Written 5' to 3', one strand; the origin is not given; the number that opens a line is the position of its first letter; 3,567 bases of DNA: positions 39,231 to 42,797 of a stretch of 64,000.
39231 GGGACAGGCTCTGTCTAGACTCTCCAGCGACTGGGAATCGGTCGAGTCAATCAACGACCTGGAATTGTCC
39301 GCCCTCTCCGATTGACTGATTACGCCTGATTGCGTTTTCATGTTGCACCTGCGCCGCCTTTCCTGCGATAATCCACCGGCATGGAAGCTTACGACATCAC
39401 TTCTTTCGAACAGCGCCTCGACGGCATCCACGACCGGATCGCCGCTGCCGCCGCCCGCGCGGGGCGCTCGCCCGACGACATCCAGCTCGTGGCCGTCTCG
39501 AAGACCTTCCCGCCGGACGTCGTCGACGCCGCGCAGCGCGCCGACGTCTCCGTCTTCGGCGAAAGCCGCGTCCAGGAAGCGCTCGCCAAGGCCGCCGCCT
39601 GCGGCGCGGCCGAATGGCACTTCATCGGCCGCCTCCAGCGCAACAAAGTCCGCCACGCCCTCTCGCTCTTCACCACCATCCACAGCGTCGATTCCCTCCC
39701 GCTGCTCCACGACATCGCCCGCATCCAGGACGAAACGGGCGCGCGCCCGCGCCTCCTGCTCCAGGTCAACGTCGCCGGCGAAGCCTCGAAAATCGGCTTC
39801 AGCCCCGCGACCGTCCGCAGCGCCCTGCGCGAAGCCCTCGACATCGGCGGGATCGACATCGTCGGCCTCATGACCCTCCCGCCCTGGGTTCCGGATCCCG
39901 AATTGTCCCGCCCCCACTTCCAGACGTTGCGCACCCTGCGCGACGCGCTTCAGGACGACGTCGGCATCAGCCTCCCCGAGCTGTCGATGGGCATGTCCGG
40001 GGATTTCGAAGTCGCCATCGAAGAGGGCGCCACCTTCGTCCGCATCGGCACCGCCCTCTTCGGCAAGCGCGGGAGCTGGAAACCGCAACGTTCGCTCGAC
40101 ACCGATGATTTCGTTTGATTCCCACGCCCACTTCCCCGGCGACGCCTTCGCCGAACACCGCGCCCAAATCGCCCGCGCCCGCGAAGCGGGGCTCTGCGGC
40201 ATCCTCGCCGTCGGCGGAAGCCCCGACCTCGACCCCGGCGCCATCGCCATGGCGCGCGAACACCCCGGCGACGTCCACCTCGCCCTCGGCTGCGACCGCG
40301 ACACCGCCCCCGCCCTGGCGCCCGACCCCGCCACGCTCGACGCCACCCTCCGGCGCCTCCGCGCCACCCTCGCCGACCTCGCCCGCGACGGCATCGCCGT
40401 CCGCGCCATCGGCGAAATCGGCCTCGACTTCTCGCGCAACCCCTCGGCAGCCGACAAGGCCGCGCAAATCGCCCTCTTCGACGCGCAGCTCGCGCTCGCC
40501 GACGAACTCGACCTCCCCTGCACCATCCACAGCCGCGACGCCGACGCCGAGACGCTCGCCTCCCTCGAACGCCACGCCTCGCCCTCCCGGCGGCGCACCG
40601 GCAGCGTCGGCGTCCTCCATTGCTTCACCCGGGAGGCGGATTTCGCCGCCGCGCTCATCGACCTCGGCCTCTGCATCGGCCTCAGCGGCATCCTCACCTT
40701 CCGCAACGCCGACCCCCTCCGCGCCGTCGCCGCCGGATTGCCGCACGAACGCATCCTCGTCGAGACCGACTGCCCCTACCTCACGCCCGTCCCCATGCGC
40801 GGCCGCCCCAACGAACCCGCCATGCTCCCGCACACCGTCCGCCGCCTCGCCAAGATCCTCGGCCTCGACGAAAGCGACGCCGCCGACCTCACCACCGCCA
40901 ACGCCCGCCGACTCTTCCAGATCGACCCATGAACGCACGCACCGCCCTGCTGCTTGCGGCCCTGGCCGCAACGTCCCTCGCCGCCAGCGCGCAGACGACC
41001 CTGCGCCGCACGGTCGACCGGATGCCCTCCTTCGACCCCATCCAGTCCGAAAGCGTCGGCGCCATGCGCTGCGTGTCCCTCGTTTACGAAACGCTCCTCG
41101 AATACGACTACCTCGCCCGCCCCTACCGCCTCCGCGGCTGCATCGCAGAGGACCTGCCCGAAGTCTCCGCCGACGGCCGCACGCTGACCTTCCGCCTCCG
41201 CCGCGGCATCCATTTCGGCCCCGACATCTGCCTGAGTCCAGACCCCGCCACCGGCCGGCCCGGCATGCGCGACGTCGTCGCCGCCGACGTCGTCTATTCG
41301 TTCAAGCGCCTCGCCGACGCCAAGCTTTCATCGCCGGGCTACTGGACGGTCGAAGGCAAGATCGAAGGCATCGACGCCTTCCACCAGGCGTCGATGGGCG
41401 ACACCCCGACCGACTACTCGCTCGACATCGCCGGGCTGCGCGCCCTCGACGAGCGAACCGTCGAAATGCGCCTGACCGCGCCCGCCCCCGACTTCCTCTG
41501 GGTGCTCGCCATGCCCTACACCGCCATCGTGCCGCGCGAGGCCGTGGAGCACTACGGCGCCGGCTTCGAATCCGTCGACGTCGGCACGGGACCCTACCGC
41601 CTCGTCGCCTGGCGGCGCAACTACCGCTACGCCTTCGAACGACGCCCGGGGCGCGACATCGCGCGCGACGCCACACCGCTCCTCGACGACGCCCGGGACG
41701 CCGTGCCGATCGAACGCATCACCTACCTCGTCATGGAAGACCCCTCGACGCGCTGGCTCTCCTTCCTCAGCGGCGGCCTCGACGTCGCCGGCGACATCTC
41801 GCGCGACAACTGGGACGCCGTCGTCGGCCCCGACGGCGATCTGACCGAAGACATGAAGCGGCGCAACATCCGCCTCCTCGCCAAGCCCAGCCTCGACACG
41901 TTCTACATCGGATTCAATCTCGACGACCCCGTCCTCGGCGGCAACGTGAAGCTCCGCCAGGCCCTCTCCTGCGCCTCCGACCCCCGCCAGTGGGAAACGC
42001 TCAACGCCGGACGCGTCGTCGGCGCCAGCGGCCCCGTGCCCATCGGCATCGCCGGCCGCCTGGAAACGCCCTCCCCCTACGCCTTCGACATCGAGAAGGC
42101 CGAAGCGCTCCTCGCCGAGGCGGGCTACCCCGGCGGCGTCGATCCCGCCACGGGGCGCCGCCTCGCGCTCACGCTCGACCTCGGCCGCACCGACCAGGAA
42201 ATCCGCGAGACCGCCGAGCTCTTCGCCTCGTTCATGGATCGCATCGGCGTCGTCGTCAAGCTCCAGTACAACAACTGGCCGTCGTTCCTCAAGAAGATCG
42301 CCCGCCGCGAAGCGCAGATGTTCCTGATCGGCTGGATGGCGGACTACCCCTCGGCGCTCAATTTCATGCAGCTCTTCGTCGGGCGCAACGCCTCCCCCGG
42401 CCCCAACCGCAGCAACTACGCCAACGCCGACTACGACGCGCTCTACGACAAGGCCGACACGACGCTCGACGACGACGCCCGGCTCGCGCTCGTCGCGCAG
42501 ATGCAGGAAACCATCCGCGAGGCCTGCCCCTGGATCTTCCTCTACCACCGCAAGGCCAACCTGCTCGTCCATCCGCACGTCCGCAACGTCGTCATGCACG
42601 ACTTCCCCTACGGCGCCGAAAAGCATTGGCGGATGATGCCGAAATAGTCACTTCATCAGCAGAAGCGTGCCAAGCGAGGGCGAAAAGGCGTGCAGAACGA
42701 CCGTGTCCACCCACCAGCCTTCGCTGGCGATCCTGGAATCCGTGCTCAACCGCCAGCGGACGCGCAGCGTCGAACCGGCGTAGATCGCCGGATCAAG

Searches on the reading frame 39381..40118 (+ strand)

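Call 78: search_protein_families(library=pfam, proteins=[window:39381-40118:+], max_evalue=0.001)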
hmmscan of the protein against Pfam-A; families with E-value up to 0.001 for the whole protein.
window:39381-40118:+ (245 aa): 1 family
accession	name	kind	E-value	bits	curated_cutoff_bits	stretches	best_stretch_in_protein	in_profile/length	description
PF01168.26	Ala_racemase_N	-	2.4e-21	76.9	24.1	1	13-229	3-218/220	Alanine racemase, N-terminal domain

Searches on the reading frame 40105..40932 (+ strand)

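Call 78: search_protein_families(library=pfam, proteins=[window:40105-40932:+], max_evalue=0.001)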
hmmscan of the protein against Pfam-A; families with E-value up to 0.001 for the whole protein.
window:40105-40932:+ (275 aa): 1 family
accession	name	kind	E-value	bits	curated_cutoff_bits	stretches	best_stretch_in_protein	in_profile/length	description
PF01026.27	TatD_DNase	-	8.4e-60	202.7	27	1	4-272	1-253/253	TatD related DNase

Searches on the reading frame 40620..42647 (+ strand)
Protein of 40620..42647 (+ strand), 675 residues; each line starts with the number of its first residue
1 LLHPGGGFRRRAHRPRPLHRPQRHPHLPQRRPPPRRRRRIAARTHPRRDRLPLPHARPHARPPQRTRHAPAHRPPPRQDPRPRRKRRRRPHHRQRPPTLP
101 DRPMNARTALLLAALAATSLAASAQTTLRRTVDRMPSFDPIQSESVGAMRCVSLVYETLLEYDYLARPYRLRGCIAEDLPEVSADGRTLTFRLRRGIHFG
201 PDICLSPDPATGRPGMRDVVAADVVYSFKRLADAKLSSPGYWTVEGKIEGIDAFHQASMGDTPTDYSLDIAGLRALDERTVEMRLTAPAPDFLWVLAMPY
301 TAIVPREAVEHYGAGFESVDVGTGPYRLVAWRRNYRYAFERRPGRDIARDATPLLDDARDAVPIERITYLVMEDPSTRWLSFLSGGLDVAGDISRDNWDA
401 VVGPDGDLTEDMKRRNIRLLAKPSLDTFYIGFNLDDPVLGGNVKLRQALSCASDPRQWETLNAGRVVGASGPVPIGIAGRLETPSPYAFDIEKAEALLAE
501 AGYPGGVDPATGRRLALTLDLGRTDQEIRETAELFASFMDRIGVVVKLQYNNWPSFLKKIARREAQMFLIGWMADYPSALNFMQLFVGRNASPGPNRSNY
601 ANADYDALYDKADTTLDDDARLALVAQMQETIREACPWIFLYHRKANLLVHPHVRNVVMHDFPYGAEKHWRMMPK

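Call 78: search_protein_families(library=pfam, proteins=[window:40620-42647:+], max_evalue=0.001)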
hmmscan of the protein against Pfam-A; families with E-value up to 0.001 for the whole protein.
window:40620-42647:+ (675 aa): 1 family
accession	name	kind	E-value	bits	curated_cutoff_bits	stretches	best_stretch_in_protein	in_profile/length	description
PF00496.27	SBP_bac_5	-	1.5e-59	202.4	32.4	1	173-590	4-364/368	Bacterial extracellular solute-binding proteins, family 5 Middle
